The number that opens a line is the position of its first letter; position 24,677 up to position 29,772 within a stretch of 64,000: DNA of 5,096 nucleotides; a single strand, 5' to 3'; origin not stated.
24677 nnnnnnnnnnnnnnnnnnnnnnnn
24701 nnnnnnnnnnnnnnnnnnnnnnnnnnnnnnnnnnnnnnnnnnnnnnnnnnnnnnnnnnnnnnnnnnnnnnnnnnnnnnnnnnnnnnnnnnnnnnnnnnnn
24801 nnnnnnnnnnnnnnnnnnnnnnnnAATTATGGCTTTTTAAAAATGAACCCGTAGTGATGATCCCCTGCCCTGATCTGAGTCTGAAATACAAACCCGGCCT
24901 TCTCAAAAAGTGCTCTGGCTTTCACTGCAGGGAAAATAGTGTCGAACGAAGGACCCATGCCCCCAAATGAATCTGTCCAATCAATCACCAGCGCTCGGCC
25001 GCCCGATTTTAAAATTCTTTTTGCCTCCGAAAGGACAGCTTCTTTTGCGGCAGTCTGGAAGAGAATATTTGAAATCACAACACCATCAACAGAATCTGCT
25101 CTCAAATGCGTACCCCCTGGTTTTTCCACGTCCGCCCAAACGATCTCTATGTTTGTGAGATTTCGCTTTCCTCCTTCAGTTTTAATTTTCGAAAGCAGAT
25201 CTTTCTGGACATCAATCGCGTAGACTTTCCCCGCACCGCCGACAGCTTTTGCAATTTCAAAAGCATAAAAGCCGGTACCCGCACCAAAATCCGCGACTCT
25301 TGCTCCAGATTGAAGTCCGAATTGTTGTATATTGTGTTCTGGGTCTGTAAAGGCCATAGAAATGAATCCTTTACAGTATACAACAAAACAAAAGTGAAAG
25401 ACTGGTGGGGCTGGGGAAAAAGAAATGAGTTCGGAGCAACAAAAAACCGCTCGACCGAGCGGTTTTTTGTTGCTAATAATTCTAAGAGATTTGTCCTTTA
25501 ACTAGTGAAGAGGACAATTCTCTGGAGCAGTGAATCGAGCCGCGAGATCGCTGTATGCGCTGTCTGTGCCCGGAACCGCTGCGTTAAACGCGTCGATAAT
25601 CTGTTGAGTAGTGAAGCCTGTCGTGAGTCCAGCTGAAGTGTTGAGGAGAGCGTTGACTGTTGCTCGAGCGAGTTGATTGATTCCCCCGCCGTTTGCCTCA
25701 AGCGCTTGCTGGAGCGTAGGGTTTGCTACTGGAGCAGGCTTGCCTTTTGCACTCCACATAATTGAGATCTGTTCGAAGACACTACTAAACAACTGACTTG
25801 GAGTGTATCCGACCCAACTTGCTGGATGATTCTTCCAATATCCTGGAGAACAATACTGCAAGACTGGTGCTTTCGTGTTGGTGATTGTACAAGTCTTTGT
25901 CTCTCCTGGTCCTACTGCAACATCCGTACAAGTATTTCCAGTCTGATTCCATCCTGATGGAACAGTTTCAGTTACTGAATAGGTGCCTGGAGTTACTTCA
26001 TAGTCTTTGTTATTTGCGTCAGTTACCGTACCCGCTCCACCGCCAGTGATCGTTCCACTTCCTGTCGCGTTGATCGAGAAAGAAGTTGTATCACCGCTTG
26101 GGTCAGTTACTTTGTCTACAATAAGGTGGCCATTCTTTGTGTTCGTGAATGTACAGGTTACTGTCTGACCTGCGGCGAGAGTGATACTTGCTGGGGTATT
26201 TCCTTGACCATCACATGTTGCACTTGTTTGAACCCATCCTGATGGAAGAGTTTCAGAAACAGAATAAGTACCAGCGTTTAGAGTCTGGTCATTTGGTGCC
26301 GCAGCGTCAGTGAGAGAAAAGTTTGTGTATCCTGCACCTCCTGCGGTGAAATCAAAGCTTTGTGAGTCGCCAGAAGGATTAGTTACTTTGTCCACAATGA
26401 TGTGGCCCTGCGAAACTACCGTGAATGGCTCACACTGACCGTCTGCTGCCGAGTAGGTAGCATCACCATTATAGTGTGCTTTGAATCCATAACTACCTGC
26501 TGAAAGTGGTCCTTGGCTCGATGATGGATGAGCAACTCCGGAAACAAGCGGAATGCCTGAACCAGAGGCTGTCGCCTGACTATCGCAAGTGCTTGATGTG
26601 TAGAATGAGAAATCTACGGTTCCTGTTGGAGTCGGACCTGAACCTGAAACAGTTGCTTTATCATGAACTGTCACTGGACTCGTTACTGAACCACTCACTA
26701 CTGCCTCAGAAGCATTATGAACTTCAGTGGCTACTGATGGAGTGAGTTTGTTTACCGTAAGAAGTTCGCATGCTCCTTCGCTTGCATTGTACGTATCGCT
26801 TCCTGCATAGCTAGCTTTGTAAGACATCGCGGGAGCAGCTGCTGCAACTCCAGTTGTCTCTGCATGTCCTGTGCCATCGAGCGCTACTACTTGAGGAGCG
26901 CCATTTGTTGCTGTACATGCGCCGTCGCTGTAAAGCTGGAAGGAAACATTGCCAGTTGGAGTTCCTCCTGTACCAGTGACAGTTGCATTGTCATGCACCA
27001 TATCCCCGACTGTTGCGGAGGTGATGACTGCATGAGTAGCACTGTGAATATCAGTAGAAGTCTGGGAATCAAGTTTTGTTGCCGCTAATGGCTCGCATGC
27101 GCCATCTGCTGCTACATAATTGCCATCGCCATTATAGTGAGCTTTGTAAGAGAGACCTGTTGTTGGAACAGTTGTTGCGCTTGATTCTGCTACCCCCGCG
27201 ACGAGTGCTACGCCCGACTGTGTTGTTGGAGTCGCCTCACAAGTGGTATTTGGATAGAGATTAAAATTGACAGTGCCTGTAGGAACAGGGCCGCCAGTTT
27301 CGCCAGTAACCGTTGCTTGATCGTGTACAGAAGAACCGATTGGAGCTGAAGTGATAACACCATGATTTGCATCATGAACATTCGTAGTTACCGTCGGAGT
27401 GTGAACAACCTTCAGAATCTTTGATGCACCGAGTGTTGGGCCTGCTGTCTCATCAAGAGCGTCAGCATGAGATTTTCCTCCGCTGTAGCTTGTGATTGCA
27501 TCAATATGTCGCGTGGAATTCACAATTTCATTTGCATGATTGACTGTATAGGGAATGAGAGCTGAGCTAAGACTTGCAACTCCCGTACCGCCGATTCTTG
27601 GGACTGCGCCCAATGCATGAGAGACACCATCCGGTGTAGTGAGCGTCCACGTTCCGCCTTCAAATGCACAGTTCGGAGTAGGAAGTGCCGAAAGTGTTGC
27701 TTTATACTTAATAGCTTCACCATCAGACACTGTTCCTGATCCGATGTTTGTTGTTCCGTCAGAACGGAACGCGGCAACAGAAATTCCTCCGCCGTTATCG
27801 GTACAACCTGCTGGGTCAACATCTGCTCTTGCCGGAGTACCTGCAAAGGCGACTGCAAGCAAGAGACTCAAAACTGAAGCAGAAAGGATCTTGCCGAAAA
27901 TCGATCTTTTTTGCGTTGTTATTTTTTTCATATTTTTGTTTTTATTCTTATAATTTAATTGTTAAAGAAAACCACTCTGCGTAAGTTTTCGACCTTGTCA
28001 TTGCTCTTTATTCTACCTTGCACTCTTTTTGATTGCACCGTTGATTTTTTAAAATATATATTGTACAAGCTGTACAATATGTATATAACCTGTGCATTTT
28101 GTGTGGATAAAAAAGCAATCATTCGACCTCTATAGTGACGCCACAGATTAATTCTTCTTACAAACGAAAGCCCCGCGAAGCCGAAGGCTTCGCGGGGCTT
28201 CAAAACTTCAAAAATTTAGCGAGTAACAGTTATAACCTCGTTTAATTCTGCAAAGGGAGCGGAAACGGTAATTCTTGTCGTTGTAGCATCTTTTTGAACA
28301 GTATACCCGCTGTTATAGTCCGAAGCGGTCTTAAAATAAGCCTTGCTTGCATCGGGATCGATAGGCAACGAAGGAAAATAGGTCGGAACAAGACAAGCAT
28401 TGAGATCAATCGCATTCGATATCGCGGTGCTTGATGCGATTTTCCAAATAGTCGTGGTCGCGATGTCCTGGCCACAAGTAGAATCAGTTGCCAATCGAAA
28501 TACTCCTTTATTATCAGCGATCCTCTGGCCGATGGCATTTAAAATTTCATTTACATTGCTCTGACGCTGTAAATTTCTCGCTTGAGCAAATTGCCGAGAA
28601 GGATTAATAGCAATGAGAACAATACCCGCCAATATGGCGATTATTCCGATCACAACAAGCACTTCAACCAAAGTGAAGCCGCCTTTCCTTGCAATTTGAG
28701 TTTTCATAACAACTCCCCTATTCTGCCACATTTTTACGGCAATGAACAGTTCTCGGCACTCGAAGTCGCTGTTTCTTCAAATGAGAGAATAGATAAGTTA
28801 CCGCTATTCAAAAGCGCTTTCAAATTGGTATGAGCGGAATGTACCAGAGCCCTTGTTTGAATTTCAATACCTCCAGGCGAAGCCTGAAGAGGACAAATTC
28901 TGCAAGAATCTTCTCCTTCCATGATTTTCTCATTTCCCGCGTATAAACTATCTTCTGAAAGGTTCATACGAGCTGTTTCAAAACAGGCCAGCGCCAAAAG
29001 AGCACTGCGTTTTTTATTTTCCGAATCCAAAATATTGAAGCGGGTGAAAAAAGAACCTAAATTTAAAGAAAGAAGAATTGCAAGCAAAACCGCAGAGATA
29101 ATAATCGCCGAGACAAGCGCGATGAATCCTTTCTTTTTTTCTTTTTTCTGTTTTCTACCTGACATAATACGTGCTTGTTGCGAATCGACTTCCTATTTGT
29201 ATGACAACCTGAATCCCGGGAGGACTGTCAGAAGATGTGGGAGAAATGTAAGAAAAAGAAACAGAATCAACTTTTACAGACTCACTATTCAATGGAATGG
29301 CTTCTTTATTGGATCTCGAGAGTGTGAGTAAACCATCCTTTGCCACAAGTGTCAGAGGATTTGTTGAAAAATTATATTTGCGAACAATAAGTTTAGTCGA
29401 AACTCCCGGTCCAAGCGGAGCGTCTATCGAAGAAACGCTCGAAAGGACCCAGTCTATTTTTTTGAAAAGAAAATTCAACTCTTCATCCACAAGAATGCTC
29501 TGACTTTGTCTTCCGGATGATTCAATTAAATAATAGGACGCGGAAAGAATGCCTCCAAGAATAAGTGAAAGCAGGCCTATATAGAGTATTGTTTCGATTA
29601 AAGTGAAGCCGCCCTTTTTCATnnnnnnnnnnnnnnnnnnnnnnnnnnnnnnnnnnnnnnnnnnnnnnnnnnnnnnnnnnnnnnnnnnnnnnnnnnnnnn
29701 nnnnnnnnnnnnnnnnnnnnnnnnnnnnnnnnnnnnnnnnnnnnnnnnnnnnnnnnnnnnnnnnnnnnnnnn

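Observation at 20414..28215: Tandem array of five VirB2/TrbC-like pilin paralogues co-oriented with an orphan binding protein, a methyltransferase and a giant Ig-repeat adhesin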

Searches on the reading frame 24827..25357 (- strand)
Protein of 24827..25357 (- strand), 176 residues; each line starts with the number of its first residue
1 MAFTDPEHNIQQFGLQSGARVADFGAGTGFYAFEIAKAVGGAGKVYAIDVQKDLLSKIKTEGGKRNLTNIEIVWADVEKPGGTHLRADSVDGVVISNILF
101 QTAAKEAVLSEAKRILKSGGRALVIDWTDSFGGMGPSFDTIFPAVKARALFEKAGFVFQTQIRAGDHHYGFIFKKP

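Call 3: search_protein_families(library=pfam, proteins=[window:24827-25357:-], max_evalue=0.1)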
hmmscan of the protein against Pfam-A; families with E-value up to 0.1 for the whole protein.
window:24827-25357:- (176 aa): 17 families
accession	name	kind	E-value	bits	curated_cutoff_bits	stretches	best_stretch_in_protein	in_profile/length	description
PF13847.12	Methyltransf_31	-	1.9e-17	63.7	27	1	16-126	2-111/145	Methyltransferase domain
PF13649.12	Methyltransf_25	-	1.5e-14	54.9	27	1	21-120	1-97/97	Methyltransferase domain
PF08241.18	Methyltransf_11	-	6.2e-14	52.9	21.2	1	23-123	2-94/95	Methyltransferase domain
PF01209.24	Ubie_methyltran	-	1e-12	48.3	20.1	1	14-127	44-154/233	ubiE/COQ5 methyltransferase family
PF08242.18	Methyltransf_12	-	6.7e-10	40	30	1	23-121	2-97/98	Methyltransferase domain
PF05175.20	MTS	-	1.1e-06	28.8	23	1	17-125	31-139/170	Methyltransferase small domain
PF01135.25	PCMT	-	3.5e-06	27.4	20.3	1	12-79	68-135/210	Protein-L-isoaspartate(D-aspartate) O-methyltransferase (PCMT)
PF13489.12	Methyltransf_23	-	6.3e-06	26.5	27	1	7-137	10-124/164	Methyltransferase domain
PF01269.23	Fibrillarin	-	1.2e-05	25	27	1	9-125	63-175/227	Fibrillarin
PF06325.19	PrmA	-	7.1e-05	22.9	22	1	15-122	159-256/296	Ribosomal protein L11 methyltransferase (PrmA)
PF01728.25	FtsJ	-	7.3e-05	23.2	24.1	1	10-71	13-74/181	FtsJ-like methyltransferase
PF08704.16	GCD14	-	0.00065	19.9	26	1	10-94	33-118/247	tRNA methyltransferase complex GCD14 subunit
PF13679.12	Methyltransf_32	-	0.0024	18.3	27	1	18-67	26-78/143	Methyltransferase domain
PF01189.24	Methyltr_RsmB-F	-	0.031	14.4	27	1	16-83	7-74/199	16S rRNA methyltransferase RsmB/F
PF00107.32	ADH_zinc_N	-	0.032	14.6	31.8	0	27-125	1-88/129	Zinc-binding dehydrogenase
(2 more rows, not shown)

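Call 4: search_protein_families(library=ncbifam, proteins=[window:24827-25357:-], max_evalue=0.1)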
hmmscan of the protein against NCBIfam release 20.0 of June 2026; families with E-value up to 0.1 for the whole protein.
window:24827-25357:- (176 aa): 55 families (the best 25 are shown)
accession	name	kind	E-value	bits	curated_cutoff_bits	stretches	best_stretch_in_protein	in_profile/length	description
NF008823.0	PRK11873.1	subfamily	9.3e-19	68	263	1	14-126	74-183/272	arsenite methyltransferase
NF047649.1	MTase_UXPK_star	exception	2e-15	56.6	460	1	15-126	75-183/283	methyltransferase/UXPK-star double selenoprotein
NF041537.1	ArsM_AhpD_UU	exception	3.3e-14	52.4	510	1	15-126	74-182/345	arsenite methyltransferase/AhpD domain selenoprotein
NF001240.0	PRK00216.1-1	equivalog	9.3e-13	47.8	378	1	9-129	55-173/251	bifunctional demethylmenaquinone methyltransferase/2-methoxy-6-polyprenyl-1,4-benzoquinol methylase UbiE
NF041536.1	ArsM_DUF2284_UU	exception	1.8e-12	46.3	575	1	15-126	74-182/459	arsenite methyltransferase/DUF2284 domain selenoprotein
TIGR02469.1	CbiT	equivalog_domain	1e-11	45.2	78.3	1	10-123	12-119/124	precorrin-6Y C5,15-methyltransferase (decarboxylating) subunit CbiT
NF052510.1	methyltran_MpqE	exception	9.8e-11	41.5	335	1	9-128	38-155/234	methyl-plastoquinone biosynthesis methyltransferase MpqE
NF043040.1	corrin_prot_MT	hypoth_equivalog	1.2e-10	41.2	180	1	16-126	40-149/216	corrinoid protein-associated methyltransferase CpaM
TIGR01934.1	MenG_MenH_UbiE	subfamily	1.9e-10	40.4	158.35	1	10-128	32-145/223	ubiquinone/menaquinone biosynthesis methyltransferase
NF001243.0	PRK00216.1-4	equivalog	2.6e-10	40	235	1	9-126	39-153/237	demethylmenaquinone methyltransferase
NF001242.0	PRK00216.1-3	equivalog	3.4e-10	39.7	351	1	18-128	71-179/258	bifunctional demethylmenaquinone methyltransferase/2-methoxy-6-polyprenyl-1,4-benzoquinol methylase UbiE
TIGR02752.1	MenG_heptapren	equivalog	4.5e-10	39.4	419.85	1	9-126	37-151/231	demethylmenaquinone methyltransferase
NF045667.1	MTase_DVU1556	equivalog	3.9e-09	36.3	155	1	9-130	14-125/213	DVU_1556 family methyltransferase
NF001244.0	PRK00216.1-5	equivalog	6.9e-09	35.3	216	1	10-129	41-158/236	bifunctional demethylmenaquinone methyltransferase/2-methoxy-6-polyprenyl-1,4-benzoquinol methylase UbiE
TIGR02072.1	BioC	equivalog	2.1e-08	34.3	184.95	1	16-123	33-131/244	malonyl-ACP O-methyltransferase BioC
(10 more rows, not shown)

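Call 40: search_solved_structures(query=window:24827-25357:-, max_evalue=0.001)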
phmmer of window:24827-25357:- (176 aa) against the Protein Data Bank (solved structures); distinct sequences matched with E-value up to 0.001: 10.
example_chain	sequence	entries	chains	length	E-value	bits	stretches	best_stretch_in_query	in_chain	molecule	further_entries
3dh0_A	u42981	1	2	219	1.5e-18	70.4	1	4-170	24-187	SAM dependent methyltransferase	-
3i9f_A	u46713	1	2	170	8.6e-12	48.4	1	19-175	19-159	Putative type 11 methyltransferase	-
5evj_A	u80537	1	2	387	1.4e-05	28.2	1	17-122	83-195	Arsenite methyltransferase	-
8xt7_A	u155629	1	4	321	3.3e-05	27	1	21-125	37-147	Arsenite methyltransferase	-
5wp5_A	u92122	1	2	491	6.3e-05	26.1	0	17-115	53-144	Phosphomethylethanolamine N-methyltransferase 2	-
4by9_E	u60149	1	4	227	0.00033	23.7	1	9-126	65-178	FIBRILLARIN-LIKE RRNA/TRNA 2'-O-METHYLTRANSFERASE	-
1pry_A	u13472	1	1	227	0.00033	23.7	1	9-126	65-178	Fibrillarin-like pre-rRNA processing protein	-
2nnw_B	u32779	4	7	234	0.00036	23.6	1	9-126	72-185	Fibrillarin-like rRNA/tRNA 2'-O-methyltransferase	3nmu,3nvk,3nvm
5wp4_A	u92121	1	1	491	0.00079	22.5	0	17-110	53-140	Phosphoethanolamine N-methyltransferase 1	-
3mgg_A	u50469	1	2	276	0.00081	22.5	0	17-127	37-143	Methyltransferase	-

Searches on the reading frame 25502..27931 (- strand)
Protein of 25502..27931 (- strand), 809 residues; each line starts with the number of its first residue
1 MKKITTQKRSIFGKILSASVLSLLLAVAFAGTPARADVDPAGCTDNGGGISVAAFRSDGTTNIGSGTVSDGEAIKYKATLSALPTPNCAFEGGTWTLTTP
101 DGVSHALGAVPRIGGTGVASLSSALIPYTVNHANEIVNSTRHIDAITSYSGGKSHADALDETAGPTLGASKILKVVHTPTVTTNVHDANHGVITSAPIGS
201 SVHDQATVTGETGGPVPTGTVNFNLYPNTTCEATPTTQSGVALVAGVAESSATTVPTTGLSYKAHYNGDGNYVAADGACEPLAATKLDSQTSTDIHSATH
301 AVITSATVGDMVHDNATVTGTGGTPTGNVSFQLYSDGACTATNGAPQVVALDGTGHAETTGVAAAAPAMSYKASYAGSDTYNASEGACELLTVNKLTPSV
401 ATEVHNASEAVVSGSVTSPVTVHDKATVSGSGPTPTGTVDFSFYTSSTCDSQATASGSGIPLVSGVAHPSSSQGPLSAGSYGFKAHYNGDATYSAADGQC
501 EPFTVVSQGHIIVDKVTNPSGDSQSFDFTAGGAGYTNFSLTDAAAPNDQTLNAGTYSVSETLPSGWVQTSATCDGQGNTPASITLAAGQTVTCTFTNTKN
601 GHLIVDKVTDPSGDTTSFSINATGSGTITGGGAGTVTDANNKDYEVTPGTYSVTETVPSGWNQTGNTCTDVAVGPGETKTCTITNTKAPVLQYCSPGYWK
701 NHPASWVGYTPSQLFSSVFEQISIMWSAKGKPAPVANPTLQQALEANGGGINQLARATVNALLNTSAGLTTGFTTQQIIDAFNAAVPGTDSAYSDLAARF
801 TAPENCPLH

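Call 3: search_protein_families(library=pfam, proteins=[window:25502-27931:-], max_evalue=0.1)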
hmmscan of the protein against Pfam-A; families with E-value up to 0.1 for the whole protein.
window:25502-27931:- (809 aa): 6 families
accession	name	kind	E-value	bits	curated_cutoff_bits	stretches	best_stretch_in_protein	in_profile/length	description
PF16640.11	Big_3_5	-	1.5e-13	51.5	35.5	3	416-505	10-87/88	Bacterial Ig-like domain (group 3)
PF19403.5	SpaA_2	-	1.5e-10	41.9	25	2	513-594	9-95/96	Prealbumin-like fold domain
PF24514.1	SpaA_4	-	1.7e-10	42.1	27.3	2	511-599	1-107/107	Prealbumin-like fold domain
PF20674.3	SpaA_3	-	0.023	15.1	24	1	537-599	59-121/121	Prealbumin-like fold domain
PF05593.20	RHS_repeat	-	0.026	15.4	22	0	558-590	8-38/38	RHS Repeat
PF17210.9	SdrD_B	-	0.038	14.6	29.7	0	550-599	54-103/112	SdrD B-like domain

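Call 4: search_protein_families(library=ncbifam, proteins=[window:25502-27931:-], max_evalue=0.1)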
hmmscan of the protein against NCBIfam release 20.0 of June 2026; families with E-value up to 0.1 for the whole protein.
window:25502-27931:- (809 aa): 0 families

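Call 41: search_solved_structures(query=window:25502-27931:-, max_evalue=0.01)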
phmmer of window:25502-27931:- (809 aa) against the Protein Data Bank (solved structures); distinct sequences matched with E-value up to 0.01: 0.

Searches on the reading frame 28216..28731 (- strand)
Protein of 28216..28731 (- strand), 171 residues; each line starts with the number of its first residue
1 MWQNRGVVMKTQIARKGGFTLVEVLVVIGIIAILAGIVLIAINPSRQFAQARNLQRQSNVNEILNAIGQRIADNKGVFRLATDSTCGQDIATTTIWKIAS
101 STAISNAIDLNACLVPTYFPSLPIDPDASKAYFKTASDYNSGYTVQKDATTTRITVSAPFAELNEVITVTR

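Call 8: search_protein_families(library=pfam, proteins=[window:28216-28731:-], max_evalue=0.001)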
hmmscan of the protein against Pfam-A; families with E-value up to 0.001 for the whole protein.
window:28216-28731:- (171 aa): 1 family
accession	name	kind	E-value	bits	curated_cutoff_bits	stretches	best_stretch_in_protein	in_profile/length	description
PF07963.17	N_methyl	-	3.4e-07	30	21.2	1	15-39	3-27/27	Prokaryotic N-terminal methylation motif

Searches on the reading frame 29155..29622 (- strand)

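Call 8: search_protein_families(library=pfam, proteins=[window:29155-29622:-], max_evalue=0.001)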
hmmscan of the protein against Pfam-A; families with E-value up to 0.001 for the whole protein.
window:29155-29622:- (155 aa): 1 family
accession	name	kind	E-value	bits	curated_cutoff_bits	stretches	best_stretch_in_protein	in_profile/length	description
PF07963.17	N_methyl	-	0.00097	19.1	21.2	0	2-26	3-27/27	Prokaryotic N-terminal methylation motif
